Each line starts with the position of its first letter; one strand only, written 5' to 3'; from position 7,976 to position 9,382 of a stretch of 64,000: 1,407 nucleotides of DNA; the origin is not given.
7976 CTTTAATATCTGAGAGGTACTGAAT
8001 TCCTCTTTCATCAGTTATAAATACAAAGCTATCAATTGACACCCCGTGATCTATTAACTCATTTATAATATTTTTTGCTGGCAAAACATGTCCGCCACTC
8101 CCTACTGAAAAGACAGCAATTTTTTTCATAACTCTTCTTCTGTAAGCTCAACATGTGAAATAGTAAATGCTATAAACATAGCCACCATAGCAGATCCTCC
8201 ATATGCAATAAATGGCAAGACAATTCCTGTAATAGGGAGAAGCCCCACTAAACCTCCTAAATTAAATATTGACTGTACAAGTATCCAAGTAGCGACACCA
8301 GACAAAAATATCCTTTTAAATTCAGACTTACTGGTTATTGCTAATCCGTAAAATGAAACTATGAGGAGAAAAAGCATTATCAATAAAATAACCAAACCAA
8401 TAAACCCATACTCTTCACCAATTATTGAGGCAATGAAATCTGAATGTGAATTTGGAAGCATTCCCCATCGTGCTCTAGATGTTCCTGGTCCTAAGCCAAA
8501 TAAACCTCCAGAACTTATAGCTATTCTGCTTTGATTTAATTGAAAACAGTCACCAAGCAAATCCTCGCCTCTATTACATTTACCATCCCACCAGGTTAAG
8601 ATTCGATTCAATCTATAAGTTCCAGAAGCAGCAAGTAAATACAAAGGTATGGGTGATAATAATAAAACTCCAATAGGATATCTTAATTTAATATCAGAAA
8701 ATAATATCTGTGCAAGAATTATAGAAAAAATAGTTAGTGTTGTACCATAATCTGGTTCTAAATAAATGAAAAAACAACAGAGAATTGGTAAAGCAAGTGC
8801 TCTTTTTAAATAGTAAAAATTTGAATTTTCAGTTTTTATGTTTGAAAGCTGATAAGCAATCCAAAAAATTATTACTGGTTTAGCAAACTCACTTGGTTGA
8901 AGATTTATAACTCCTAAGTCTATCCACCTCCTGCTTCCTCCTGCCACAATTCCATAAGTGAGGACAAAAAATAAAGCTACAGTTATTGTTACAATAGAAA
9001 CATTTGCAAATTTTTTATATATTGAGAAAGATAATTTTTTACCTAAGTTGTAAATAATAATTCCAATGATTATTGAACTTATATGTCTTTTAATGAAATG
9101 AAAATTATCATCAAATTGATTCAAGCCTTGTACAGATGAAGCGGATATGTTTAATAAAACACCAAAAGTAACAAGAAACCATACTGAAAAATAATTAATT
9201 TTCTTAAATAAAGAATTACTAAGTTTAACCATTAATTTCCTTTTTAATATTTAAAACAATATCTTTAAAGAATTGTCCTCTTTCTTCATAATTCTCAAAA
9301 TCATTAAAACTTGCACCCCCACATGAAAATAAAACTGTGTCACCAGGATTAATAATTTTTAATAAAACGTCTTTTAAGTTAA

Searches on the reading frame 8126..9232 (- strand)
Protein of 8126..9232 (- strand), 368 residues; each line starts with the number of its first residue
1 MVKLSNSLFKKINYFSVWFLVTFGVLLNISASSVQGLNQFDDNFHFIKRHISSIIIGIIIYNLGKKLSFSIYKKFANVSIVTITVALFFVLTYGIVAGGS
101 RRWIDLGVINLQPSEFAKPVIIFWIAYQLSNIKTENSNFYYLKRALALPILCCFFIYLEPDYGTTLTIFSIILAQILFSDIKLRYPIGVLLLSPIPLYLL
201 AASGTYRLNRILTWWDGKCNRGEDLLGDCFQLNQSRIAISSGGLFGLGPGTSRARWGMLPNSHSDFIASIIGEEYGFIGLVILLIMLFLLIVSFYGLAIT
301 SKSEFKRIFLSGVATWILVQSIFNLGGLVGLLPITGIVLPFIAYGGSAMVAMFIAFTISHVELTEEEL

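Call 23: find_encoding_contigs(protein=window:8126-9232:-, flank=10000, max_places=5)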
Protein window:8126-9232:- (368 aa): no gene with exactly this product is on record in the collection.
